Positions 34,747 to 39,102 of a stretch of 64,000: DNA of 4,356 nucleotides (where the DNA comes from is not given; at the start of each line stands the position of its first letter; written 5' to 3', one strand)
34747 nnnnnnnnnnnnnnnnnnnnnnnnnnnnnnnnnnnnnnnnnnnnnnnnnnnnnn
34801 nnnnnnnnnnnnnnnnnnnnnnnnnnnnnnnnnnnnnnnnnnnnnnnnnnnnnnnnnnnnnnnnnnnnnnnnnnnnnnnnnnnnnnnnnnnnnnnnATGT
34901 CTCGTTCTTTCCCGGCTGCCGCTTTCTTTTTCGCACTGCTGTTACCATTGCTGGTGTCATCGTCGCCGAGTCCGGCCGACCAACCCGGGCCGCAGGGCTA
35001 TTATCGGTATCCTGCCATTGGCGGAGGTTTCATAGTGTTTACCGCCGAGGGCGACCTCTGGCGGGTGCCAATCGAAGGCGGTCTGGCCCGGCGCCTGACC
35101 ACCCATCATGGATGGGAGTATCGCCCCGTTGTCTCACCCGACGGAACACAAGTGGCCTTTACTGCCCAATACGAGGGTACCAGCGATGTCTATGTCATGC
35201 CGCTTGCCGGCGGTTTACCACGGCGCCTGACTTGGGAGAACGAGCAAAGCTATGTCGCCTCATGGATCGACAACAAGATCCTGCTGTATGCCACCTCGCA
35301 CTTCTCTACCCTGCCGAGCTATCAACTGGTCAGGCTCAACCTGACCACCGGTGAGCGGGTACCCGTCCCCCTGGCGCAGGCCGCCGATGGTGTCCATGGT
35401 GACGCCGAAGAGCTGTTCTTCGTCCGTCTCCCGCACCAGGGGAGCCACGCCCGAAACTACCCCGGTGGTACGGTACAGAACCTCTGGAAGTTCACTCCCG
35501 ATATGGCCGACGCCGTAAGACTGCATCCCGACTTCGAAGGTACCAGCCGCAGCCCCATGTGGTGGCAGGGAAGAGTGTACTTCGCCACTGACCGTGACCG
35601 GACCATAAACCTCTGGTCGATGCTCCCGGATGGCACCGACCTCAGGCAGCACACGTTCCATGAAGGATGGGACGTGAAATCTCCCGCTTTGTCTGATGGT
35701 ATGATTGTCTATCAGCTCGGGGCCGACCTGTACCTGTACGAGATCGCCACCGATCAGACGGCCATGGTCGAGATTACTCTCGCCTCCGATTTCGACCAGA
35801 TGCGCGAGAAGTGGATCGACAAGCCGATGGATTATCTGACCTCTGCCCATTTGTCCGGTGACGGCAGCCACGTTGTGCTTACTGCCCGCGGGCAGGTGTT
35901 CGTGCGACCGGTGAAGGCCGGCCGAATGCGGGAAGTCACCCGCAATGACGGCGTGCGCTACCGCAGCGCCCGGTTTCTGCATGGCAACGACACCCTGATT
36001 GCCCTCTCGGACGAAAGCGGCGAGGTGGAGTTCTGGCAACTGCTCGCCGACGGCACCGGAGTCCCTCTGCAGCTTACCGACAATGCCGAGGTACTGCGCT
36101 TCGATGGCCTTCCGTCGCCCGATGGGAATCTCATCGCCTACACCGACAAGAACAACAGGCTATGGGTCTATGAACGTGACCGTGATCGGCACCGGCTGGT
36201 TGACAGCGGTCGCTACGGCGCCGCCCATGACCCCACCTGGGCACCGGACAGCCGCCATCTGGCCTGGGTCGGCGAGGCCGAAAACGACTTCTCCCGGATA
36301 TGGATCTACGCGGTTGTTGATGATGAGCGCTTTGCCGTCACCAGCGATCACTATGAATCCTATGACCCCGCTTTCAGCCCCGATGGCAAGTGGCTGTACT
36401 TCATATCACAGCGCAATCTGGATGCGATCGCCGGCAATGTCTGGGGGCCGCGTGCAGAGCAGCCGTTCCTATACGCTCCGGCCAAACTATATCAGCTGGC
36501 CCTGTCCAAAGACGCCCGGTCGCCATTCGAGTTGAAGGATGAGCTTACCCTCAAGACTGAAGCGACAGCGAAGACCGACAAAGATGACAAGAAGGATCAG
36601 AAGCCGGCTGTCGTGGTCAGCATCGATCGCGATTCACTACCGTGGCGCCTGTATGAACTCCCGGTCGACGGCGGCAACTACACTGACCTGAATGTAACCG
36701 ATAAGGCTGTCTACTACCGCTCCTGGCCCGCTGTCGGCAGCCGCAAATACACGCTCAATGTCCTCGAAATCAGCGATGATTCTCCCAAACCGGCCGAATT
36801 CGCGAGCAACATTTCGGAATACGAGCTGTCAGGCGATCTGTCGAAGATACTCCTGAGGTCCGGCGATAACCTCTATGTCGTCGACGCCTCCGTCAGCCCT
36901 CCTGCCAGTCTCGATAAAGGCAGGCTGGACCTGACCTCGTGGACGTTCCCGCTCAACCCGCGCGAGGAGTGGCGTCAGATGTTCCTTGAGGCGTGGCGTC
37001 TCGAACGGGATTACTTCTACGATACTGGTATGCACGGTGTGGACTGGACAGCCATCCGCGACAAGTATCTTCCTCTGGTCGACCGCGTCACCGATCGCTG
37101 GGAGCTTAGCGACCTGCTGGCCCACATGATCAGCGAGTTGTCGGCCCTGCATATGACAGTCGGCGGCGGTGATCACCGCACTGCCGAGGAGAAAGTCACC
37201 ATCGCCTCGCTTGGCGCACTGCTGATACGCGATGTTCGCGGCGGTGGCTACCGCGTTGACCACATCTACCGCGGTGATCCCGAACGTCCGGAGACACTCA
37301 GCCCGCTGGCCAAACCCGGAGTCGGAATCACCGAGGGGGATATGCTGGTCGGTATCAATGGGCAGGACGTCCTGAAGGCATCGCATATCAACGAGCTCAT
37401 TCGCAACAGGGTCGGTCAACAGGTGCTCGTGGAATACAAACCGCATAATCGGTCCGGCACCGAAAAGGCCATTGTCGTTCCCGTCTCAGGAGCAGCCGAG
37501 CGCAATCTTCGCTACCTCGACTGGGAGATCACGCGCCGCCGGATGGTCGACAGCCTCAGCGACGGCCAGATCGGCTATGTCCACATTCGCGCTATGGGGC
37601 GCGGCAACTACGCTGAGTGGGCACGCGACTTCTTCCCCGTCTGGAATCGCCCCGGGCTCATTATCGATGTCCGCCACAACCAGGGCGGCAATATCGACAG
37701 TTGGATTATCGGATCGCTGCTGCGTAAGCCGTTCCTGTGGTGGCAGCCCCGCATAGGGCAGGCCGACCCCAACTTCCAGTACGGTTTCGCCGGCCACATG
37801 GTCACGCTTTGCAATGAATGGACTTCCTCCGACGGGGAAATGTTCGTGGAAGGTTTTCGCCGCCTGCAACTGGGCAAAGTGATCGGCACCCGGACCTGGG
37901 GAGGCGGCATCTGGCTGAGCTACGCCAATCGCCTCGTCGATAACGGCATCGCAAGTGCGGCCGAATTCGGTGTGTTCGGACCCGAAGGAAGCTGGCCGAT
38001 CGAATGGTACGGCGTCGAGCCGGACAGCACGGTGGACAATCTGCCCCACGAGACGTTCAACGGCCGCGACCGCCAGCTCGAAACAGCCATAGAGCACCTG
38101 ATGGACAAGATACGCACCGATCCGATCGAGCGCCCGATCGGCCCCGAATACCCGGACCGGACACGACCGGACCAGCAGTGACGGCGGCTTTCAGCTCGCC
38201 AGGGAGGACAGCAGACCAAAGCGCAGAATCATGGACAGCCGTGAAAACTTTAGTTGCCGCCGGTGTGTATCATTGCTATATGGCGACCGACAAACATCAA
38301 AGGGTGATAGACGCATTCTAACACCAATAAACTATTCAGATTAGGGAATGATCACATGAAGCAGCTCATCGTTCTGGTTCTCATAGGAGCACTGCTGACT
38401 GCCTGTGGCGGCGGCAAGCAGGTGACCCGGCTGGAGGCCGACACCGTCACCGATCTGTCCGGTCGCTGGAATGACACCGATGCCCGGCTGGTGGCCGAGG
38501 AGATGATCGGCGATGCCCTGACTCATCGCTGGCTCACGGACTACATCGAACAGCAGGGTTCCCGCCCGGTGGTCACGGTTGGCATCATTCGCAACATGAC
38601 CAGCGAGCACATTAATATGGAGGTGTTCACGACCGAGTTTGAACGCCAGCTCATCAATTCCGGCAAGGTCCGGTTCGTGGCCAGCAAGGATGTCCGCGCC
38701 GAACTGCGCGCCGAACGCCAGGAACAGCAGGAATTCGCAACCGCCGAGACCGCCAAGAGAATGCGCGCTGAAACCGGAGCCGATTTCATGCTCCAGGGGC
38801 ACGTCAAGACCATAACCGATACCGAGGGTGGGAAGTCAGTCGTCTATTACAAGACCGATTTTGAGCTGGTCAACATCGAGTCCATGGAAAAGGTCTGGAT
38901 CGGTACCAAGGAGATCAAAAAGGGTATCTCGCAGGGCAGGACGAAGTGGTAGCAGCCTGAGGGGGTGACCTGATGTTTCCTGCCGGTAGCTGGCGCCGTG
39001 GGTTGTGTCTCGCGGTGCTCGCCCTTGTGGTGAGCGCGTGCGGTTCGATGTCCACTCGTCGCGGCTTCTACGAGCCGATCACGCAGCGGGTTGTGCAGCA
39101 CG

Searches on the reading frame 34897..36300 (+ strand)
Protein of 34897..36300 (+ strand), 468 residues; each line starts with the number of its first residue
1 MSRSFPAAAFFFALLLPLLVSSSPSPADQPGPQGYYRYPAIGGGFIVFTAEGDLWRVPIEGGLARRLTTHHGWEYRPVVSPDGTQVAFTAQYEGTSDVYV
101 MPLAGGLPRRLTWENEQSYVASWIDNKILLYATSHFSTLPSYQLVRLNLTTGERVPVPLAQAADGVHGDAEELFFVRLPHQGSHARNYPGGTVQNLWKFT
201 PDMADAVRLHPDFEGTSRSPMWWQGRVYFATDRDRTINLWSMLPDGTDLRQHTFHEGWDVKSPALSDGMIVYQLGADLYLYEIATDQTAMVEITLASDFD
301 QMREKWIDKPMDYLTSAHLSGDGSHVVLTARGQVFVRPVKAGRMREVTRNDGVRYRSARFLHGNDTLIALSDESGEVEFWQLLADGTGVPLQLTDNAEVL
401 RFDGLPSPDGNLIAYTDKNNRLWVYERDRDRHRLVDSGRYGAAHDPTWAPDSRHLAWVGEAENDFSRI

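Call 19: find_homologous_proteins(query=window:34897-36300:+, max_evalue=1e-50)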
Query window:34897-36300:+ (468 aa): 507 proteins with E <= 1e-50 among 8000 candidates; the best 120 are listed.
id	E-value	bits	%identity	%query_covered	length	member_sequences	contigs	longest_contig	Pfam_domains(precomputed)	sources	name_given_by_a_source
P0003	6.0e-155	535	55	100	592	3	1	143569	PF25174.2,PF26549.1,PF00930.28,PF23381.2,PF26550.2,PF07676.19,PF08450.19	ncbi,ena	-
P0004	1.3e-153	530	54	94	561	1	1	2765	PF25174.2,PF26549.1,PF00930.28,PF23381.2,PF25175.2,PF26550.2,PF24817.2,PF02897.22,PF07676.19,PF23414.2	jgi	jgi:tricorn protease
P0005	1.4e-153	530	53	93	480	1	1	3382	PF25174.2,PF26549.1,PF00930.28,PF23381.2,PF26550.2,PF07676.19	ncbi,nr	ncbi:MAG TPA: hypothetical protein VLA34_02580, partial [Candidatus Krumholzibacterium sp.]|nr:hypot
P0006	3.7e-153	529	52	97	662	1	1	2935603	PF25174.2,PF26549.1,PF00930.28,PF23381.2,PF26550.2,PF02897.22,PF07676.19,PF23414.2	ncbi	ncbi:MAG: PD40 domain-containing protein, partial [Bacteroidales bacterium]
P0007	1.8e-152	526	53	100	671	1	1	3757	PF25174.2,PF26549.1,PF00930.28,PF23381.2,PF26550.2,PF07676.19,PF23414.2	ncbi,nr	ncbi:MAG TPA: protease, partial [Thermoanaerobaculia bacterium]|nr:protease [Thermoanaerobaculia bac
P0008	2.0e-152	526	55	94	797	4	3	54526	PF25174.2,PF26549.1,PF00930.28,PF23381.2,PF14684.12,PF26550.2,PF07676.19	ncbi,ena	-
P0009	9.3e-152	524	55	93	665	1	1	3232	PF25174.2,PF26549.1,PF00930.28,PF23381.2,PF26550.2,PF07676.19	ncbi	-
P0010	1.5e-151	523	55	93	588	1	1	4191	PF25174.2,PF26549.1,PF00930.28,PF23381.2,PF26550.2,PF07676.19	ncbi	ncbi:MAG TPA: protease, partial [bacterium]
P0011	1.7e-151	523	54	93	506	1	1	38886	PF25174.2,PF26549.1,PF00930.28,PF23381.2,PF26550.2,PF07676.19,PF23414.2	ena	-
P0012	3.3e-151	522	52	97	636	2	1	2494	PF25174.2,PF26549.1,PF00930.28,PF23381.2,PF26550.2,PF07676.19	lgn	-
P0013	4.3e-151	522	54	94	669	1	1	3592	PF25174.2,PF26549.1,PF00930.28,PF26550.2,PF02897.22,PF07676.19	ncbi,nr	ncbi:MAG: protease, partial [Candidatus Aminicenantes bacterium]|nr:protease [Candidatus Aminicenant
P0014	7.0e-151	521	55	93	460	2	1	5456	PF26549.1,PF00930.28,PF23381.2,PF26550.2,PF07676.19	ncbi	ncbi:MAG TPA: hypothetical protein VIV56_01660, partial [Gemmatimonadales bacterium]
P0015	1.0e-150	521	53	97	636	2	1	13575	PF25174.2,PF26549.1,PF00930.28,PF23381.2,PF26550.2,PF02897.22,PF00400.39,PF07676.19,PF23414.2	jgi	jgi:tricorn protease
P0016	1.1e-150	521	55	96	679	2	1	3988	PF25174.2,PF26549.1,PF00930.28,PF23381.2,PF26550.2,PF07676.19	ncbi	-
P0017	3.4e-150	519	55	93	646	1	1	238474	PF25174.2,PF26549.1,PF00930.28,PF23381.2,PF26550.2,PF07676.19,PF08450.19,PF23414.2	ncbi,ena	-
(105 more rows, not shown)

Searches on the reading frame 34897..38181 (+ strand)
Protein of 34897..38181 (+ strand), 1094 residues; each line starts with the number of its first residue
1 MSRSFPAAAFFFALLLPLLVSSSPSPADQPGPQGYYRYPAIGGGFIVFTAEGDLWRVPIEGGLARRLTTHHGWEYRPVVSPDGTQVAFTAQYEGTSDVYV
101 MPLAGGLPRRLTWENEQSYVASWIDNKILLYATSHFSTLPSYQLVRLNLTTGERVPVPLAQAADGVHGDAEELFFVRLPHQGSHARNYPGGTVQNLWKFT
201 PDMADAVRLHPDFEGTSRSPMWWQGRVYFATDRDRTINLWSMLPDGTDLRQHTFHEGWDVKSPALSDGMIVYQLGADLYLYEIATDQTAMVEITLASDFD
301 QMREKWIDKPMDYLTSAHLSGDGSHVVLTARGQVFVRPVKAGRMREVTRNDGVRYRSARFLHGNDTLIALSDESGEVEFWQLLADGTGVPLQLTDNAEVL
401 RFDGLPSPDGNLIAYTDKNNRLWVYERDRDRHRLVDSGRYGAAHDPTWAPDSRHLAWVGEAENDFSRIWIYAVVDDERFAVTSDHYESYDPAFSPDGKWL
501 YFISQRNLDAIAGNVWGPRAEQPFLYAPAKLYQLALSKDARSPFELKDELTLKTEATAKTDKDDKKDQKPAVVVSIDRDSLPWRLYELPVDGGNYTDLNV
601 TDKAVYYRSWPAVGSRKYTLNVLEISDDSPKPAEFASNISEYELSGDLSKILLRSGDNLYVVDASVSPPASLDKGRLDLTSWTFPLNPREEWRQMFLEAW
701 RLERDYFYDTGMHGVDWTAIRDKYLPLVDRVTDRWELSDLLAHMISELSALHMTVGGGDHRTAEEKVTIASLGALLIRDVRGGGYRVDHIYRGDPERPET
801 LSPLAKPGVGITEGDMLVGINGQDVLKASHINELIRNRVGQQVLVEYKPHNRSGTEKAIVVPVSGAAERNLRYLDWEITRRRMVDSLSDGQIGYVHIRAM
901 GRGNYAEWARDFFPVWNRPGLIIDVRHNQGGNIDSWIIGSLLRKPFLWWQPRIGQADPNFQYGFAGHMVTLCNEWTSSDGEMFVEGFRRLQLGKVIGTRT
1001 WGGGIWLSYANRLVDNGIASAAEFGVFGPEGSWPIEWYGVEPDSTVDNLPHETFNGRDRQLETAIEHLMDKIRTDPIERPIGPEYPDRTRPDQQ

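Call 9: search_protein_families(library=pfam, proteins=[window:34897-38181:+], max_evalue=0.01)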
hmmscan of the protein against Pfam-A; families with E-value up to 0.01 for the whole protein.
window:34897-38181:+ (1094 aa): 7 families
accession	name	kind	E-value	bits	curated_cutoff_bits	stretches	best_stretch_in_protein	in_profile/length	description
PF03572.23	Peptidase_S41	-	8.2e-23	81.2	24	1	892-1045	2-164/165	Peptidase family S41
PF14684.11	Tricorn_C1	-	1.1e-22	80.2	24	1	688-745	1-58/59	Tricorn protease C1 domain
PF07676.18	PD40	-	1.1e-19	70.3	20.9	2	487-507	10-30/38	WD40-like Beta Propeller Repeat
PF14685.13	PDZ_Tricorn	-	3.6e-15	56.1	25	1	772-860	3-87/88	Tricorn protease PDZ domain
PF00930.27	DPPIV_N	-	5e-06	25.9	22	0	51-118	22-85/354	Dipeptidyl peptidase IV (DPP IV) N-terminal region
PF17820.7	PDZ_6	-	0.00013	22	27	1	810-846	15-51/54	PDZ domain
PF13360.13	PQQ_2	-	0.00041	20.5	27.6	0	362-429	40-103/233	Outer membrane protein assembly factor BamB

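Call 11: find_related_loci(query=window:34897-38181:+, collection=genome_contigs, flank=6000)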
Query window:34897-38181:+ (1094 aa) in genome_contigs; peptide patterns used: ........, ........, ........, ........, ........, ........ (x = any residue, [..] = any of these).
138 stretches matched a pattern; 42 encode a relative of the query (tblastn E <= 1e-3); 42 distinct loci.
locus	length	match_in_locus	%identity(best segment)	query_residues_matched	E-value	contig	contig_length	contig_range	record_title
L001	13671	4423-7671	78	1-1090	0e+0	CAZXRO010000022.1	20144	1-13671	MAG TPA_asm: uncultured Ignavibacteriales bacterium isolate SRP332253_co2_61 genome assembly, contig: NODE_2474_length_2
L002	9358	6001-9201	54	32-1089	0e+0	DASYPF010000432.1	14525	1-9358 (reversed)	MAG TPA_asm: Acidobacteriota bacterium isolate SMAG_U4449 k141_558985, whole genome shotgun sequence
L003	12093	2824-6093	51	5-1089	0e+0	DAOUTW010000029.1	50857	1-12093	MAG TPA_asm: Candidatus Zixiibacteriota bacterium isolate CSMAG_807 CSMAG_807_k141_171944_length_50857_cov_10.9767, whol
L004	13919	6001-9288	52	15-1074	0e+0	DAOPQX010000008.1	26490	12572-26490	MAG TPA_asm: Vicinamibacterales bacterium isolate AMR_MDS_1511 NODE_2357_length_26490_cov_5.403594, whole genome shotgun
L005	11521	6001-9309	50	1-1090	0e+0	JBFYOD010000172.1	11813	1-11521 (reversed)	MAG: Candidatus Aminicenantes bacterium isolate PPR_0111 k121_1008000, whole genome shotgun sequence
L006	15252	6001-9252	50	11-1090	0e+0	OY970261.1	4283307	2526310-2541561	MAG: Candidatus Aminicenantes bacterium isolate MFD04408.bin.1.29 genome assembly, chromosome: 1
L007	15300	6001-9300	49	1-1090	0e+0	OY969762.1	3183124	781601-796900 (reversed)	MAG: Candidatus Aminicenantes bacterium isolate MFD04408.bin.c.1 genome assembly, chromosome: 1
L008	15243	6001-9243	51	26-1090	0e+0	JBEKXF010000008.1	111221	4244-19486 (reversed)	MAG: Candidatus Aminicenantales bacterium isolate SPRUCE 645 SPRUCE_645_8, whole genome shotgun sequence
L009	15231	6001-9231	50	34-1091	0e+0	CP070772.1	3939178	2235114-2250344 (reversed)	MAG: Phycisphaerales bacterium isolate bin220 chromosome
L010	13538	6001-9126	51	34-1072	0e+0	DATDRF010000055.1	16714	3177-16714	MAG TPA_asm: Bacteroidota bacterium isolate SMAG_U7970 k141_866971, whole genome shotgun sequence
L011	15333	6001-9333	50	8-1090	0e+0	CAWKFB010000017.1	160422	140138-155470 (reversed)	MAG: Candidatus Aminicenantes bacterium isolate MFD05942.bin.2.60 genome assembly, contig: contig_49415, whole genome sh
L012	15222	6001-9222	50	32-1091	0e+0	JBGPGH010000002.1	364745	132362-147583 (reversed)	MAG: Gemmatimonadaceae bacterium isolate OBJ_0618_7090110_47 k141_819908_length_364745_cov_25.0573, whole genome shotgun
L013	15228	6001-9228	50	24-1089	0e+0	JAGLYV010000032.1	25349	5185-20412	MAG: Candidatus Krumholzibacteriia bacterium isolate RS_13_38 ZL320.bin.38.fa_32, whole genome shotgun sequence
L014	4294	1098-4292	52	15-1043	0e+0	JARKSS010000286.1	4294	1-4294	MAG: Vicinamibacterales bacterium isolate Seed_maxbin.097_sub k141_147010, whole genome shotgun sequence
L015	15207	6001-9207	51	31-1080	0e+0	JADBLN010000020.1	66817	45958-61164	MAG: Acidobacteria bacterium isolate Bin2_14.8m NODE_22_length_66817_cov_16.972245, whole genome shotgun sequence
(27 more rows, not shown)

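Call 36: search_protein_families(library=pfam, proteins=[L047:2857-3801:+], max_evalue=1)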
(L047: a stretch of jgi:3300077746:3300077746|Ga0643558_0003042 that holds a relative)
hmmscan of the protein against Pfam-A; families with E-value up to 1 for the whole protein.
L047:2857-3801:+ (314 aa): 0 families

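Call 37: search_protein_families(library=phrogs, proteins=[L047:2857-3801:+], max_evalue=1)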
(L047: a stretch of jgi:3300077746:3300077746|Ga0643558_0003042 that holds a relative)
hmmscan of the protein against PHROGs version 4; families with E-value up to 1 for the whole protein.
L047:2857-3801:+ (314 aa): 0 families

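Call 72: search_protein_families(library=padloc, proteins=[L047:2857-3801:+], max_evalue=1)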
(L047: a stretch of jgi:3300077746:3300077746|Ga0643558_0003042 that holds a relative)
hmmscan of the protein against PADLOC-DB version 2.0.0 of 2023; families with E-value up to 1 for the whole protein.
L047:2857-3801:+ (314 aa): 0 families

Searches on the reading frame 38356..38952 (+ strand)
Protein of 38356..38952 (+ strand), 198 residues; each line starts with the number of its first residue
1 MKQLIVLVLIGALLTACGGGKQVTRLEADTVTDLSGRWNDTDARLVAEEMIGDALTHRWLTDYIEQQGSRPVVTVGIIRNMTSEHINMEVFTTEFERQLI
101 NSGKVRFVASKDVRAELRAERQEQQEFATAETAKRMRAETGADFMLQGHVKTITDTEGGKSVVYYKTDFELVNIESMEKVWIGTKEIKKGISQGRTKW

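Call 35: search_protein_families(library=ncbifam, proteins=[window:38356-38952:+], max_evalue=0.00001)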
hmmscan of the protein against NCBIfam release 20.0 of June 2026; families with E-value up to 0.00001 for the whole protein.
window:38356-38952:+ (198 aa): 1 family
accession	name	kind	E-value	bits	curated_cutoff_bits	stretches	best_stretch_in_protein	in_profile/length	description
TIGR02722.1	lp_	equivalog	2.1e-27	96.3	110.55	1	3-189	2-189/189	penicillin-binding protein activator LpoB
